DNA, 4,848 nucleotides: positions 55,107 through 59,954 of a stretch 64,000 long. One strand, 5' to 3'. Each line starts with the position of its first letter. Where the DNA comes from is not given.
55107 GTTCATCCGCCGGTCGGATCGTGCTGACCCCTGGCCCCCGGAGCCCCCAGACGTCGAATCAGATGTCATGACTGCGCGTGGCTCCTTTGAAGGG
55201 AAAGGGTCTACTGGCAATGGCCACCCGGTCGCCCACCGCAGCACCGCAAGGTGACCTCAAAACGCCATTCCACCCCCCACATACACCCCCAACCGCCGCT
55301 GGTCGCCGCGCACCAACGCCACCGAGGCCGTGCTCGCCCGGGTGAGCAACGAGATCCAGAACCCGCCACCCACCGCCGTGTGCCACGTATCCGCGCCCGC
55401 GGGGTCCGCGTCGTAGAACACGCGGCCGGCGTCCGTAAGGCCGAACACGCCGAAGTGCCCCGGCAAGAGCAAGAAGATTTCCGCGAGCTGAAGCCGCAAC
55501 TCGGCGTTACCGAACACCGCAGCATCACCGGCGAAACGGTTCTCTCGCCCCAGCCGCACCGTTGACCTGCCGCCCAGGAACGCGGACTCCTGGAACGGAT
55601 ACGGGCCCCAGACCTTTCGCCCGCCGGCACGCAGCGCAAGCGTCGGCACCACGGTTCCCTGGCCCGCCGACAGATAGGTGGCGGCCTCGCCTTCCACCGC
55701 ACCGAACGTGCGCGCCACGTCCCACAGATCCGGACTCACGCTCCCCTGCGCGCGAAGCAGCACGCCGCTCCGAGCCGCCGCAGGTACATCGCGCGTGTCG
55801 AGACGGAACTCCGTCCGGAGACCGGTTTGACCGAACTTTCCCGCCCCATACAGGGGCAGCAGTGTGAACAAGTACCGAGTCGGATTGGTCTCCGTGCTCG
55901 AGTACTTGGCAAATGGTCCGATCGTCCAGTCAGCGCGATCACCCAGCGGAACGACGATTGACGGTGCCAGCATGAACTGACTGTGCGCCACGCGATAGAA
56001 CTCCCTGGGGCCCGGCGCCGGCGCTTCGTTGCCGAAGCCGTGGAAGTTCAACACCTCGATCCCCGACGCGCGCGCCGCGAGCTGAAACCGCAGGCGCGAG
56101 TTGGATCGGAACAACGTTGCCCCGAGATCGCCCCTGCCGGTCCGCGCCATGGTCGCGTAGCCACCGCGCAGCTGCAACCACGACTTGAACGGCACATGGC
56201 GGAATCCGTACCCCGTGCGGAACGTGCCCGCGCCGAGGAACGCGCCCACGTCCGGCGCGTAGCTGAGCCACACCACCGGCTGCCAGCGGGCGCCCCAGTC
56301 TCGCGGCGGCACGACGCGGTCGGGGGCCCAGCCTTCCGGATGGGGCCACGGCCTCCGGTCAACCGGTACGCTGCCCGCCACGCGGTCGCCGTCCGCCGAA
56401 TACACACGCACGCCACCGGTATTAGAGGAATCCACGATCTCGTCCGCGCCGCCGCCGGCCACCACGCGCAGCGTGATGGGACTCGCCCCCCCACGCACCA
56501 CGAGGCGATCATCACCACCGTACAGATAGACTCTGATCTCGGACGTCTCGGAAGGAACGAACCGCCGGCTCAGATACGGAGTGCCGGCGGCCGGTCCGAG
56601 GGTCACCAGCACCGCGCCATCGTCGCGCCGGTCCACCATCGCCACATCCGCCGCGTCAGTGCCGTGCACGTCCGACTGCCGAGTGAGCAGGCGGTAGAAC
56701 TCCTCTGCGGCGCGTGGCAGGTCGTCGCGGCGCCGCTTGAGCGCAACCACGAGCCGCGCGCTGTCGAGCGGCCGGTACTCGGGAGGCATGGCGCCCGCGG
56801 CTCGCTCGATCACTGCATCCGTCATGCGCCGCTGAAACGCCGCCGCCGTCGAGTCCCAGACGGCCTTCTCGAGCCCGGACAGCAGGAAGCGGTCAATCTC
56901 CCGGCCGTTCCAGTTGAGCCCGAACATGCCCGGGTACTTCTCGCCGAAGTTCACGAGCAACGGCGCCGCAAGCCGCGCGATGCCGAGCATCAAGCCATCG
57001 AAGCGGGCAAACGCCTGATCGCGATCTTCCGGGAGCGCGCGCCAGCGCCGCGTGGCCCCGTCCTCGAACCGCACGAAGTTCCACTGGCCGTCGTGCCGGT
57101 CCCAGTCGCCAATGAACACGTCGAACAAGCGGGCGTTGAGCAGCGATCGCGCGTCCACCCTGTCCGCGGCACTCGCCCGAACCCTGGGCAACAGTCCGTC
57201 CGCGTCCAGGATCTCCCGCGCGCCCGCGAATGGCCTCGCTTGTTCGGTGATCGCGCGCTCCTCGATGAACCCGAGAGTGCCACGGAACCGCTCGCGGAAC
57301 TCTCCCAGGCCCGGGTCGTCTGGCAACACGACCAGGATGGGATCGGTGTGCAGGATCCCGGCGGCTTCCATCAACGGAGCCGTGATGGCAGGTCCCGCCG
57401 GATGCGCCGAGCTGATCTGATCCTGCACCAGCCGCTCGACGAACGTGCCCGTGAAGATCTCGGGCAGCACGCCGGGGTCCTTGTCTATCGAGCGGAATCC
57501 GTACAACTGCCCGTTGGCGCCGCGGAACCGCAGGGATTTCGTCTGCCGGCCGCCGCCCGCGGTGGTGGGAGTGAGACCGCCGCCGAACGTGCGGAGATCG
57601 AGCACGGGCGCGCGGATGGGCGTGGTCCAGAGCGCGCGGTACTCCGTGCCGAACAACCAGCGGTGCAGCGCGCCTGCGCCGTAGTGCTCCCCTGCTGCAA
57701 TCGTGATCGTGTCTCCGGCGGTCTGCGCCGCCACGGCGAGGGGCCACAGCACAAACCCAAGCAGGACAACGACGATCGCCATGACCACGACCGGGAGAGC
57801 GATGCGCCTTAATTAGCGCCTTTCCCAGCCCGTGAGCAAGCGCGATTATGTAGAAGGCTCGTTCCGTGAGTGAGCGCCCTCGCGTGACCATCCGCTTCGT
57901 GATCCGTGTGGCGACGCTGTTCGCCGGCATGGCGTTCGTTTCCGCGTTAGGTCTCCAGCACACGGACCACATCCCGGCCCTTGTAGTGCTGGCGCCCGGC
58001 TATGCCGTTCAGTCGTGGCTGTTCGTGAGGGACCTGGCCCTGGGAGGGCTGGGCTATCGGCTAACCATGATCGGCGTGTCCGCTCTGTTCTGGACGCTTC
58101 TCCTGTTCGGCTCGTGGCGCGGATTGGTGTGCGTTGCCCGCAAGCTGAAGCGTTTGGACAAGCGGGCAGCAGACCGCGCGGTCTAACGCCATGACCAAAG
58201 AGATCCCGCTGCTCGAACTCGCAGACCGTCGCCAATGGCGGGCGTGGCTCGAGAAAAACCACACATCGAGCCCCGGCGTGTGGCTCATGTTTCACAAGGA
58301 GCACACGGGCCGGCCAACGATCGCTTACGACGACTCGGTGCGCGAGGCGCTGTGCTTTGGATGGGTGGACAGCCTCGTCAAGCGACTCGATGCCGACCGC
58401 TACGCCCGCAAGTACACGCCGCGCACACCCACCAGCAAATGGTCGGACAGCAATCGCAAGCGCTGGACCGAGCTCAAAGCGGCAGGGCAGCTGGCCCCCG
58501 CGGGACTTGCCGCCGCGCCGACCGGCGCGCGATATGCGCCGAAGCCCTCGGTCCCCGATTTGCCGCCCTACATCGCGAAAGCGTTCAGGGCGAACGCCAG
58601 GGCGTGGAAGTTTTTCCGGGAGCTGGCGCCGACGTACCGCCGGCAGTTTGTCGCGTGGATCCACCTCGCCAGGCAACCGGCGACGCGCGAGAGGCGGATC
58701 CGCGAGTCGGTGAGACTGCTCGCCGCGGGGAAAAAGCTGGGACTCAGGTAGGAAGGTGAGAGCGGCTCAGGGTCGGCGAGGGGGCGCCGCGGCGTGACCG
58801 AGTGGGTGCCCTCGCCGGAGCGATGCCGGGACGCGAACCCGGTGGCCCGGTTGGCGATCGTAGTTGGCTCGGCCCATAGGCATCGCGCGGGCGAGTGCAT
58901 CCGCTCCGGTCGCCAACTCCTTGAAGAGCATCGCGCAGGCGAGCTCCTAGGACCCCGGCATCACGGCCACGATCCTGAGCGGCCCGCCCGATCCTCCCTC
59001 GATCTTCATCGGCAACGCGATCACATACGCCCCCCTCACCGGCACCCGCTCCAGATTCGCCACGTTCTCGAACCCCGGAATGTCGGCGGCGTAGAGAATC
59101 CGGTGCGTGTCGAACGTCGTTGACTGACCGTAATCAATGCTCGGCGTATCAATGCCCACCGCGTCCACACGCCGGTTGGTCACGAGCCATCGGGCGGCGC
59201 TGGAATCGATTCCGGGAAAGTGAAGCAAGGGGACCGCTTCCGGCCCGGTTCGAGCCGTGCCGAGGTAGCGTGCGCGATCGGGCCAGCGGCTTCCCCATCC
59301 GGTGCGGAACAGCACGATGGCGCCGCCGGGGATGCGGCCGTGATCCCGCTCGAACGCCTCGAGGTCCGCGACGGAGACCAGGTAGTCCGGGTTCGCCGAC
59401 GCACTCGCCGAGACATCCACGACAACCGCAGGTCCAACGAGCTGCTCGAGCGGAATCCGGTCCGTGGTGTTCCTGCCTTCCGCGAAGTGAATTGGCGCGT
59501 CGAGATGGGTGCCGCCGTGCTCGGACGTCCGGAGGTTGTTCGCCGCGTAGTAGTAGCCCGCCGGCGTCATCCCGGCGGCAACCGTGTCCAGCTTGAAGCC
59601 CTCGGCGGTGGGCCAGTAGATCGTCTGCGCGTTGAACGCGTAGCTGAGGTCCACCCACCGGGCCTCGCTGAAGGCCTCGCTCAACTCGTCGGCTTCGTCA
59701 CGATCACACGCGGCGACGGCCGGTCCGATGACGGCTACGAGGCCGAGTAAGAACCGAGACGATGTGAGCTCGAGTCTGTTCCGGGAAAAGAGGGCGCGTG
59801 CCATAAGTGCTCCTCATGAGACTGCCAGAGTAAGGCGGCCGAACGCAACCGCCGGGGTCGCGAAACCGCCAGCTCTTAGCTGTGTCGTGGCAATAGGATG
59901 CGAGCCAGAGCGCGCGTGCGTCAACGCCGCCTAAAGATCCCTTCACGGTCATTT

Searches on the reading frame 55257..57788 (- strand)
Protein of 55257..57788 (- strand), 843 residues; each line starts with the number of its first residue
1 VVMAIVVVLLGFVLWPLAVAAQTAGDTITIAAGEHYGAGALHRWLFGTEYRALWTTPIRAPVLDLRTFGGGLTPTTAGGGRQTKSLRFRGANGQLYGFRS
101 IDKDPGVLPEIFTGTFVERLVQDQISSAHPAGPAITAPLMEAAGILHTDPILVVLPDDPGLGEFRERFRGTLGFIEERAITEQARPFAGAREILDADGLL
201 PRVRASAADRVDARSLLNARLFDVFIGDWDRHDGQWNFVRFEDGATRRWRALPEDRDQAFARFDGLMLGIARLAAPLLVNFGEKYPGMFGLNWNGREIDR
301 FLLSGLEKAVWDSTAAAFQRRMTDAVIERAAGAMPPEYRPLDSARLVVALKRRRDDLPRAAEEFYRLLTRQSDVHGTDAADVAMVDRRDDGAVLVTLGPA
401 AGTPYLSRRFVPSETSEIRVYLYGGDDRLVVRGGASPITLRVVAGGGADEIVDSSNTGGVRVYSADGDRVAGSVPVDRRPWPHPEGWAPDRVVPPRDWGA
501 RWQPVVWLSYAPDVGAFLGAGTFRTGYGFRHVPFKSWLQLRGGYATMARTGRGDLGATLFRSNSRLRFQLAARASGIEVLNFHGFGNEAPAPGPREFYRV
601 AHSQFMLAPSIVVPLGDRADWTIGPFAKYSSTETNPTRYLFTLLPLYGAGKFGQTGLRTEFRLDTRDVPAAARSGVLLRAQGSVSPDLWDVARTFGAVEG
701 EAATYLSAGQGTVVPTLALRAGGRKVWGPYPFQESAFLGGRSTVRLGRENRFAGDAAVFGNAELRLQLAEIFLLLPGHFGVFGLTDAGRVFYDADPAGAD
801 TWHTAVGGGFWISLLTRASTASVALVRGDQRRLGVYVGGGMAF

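Call 12: search_protein_families(library=pfam, proteins=[window:55257-57788:-], max_evalue=0.01)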
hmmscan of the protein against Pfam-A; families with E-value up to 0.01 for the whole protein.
window:55257-57788:- (843 aa): 0 families

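Call 36: find_homologous_proteins(query=window:55257-57788:-, max_evalue=1e-50)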
Query window:55257-57788:- (843 aa): 2068 proteins with E <= 1e-50 among 8000 candidates; the best 120 are listed.
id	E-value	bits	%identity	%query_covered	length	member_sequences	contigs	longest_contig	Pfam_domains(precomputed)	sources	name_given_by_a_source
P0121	0.0e+0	1885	99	100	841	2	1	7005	-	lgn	-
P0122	0.0e+0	1297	70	98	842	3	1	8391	-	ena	-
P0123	0.0e+0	1265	67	98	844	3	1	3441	PF01103.30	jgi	-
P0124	0.0e+0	1044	58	99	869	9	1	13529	-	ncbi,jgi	jgi:hypothetical protein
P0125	0.0e+0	1024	56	100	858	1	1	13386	-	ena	-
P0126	1.7e-298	1010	56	100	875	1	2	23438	-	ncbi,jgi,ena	-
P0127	4.5e-298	1009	58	97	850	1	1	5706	-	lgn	-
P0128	6.5e-297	1005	58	97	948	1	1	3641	-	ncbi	-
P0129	2.3e-296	1003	56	98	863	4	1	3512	-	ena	-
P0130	1.0e-294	998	55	100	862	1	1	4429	-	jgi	jgi:hypothetical protein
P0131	1.5e-294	997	57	97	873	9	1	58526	-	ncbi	-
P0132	1.6e-291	987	56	97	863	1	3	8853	-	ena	-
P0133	2.4e-287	974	54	100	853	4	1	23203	PF01103.30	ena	-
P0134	3.0e-285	967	58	94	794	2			-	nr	nr:hypothetical protein [Gemmatimonadales bacterium] NIN12787.1 hypothetical protein [Gemmatimonadal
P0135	1.3e-283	961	56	97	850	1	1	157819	-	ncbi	-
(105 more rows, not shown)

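Call 37: find_encoding_contigs(protein=P0121, flank=10000, max_places=4)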
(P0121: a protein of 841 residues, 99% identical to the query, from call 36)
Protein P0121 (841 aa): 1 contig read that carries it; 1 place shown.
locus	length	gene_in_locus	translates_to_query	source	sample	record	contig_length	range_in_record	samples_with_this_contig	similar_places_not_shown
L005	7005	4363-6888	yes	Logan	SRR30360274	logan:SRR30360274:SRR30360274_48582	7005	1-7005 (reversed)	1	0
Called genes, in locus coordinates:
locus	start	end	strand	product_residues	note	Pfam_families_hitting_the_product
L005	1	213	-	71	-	?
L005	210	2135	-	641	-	PF01558:POR, PF01855:POR_N, PF17147:PFOR_II (weak)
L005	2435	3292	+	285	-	PF04199:Cyclase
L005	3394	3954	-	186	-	PF28474:DUF8412, PF13376:OmdA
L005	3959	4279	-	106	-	-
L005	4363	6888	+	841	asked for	-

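Call 38: find_encoding_contigs(protein=P0122, flank=10000, max_places=4)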
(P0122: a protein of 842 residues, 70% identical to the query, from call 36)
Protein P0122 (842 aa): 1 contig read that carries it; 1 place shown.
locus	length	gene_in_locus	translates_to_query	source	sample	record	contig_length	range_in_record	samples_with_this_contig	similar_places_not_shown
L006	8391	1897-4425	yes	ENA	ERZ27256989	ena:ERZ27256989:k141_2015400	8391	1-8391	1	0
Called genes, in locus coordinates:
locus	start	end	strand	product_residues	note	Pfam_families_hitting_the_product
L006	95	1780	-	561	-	PF00069:Pkinase, PF07714:PK_Tyr_Ser-Thr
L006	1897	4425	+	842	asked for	-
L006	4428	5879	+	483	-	PF03219:TLC (faint), PF07690:MFS_1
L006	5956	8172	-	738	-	PF03219:TLC (faint)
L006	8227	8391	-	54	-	?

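Call 43: find_encoding_contigs(protein=P0131, flank=10000, max_places=2)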
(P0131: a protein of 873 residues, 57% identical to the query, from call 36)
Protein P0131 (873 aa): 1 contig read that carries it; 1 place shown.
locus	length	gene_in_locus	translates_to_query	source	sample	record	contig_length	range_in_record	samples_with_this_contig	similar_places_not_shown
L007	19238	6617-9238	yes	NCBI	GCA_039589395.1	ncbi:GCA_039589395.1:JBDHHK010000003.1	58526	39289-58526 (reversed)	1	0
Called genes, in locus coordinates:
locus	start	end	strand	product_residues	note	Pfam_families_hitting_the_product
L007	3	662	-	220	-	?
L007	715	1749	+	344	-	PF00478:IMPDH (weak), PF03060:NMO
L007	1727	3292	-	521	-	PF00069:Pkinase, PF07714:PK_Tyr_Ser-Thr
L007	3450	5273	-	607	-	PF00117:GATase, PF02540:NAD_synthase (faint), PF00958:GMP_synt_C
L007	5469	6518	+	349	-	-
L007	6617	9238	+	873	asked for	-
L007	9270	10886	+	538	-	PF00069:Pkinase, PF07714:PK_Tyr_Ser-Thr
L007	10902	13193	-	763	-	PF03219:TLC (faint)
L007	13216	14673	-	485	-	PF03219:TLC (faint), PF07690:MFS_1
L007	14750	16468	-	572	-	-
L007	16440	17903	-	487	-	PF01103:Omp85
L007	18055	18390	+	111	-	PF03551:PadR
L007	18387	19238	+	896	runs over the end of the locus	PF12704:MacB_PCD, PF02687:FtsX, PF12704:MacB_PCD, PF02687:FtsX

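Call 44: find_encoding_contigs(protein=P0124, flank=10000, max_places=2)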
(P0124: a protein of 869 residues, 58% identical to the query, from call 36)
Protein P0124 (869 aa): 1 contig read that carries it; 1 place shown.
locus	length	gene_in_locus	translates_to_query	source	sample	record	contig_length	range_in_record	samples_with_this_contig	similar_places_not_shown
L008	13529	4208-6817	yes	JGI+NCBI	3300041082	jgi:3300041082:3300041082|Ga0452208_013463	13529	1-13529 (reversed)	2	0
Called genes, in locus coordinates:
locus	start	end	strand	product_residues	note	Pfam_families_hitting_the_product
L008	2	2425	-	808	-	?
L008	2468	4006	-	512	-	PF00069:Pkinase, PF07714:PK_Tyr_Ser-Thr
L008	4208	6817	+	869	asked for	-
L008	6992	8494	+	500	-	PF00069:Pkinase, PF07714:PK_Tyr_Ser-Thr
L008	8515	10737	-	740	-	PF03219:TLC (faint)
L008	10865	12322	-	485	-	PF07690:MFS_1, PF03219:TLC (weak)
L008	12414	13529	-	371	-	?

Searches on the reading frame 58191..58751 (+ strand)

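Call 12: search_protein_families(library=pfam, proteins=[window:58191-58751:+], max_evalue=0.01)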
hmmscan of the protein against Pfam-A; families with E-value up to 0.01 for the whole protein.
window:58191-58751:+ (186 aa): 1 family
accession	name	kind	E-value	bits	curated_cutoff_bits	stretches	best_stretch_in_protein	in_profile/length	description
PF13376.11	OmdA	-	2.9e-18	66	25.6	1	123-180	3-60/60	Bacteriocin-protection, YdeI or OmpD-Associated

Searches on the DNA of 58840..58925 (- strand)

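Call 84: search_dna_similar(query=window:58840-58925:-, collection=plasmids, mode=distant, max_evalue=1, max_rows=10)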
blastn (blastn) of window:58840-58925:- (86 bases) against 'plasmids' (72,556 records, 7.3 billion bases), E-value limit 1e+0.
No match.

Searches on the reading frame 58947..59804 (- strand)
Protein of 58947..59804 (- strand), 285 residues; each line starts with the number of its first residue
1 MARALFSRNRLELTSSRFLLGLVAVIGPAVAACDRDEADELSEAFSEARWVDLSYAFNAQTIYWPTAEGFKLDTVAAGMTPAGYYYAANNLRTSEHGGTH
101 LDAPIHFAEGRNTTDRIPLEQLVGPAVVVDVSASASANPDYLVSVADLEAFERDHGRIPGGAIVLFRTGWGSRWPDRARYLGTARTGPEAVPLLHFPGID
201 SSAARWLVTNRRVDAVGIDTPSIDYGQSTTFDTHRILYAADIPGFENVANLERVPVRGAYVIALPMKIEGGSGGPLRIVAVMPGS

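Call 12: search_protein_families(library=pfam, proteins=[window:58947-59804:-], max_evalue=0.01)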
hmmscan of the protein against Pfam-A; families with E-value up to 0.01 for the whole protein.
window:58947-59804:- (285 aa): 1 family
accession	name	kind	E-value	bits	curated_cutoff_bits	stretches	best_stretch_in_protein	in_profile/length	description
PF04199.19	Cyclase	-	5.4e-46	156.8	23.1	1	51-224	1-141/142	Putative cyclase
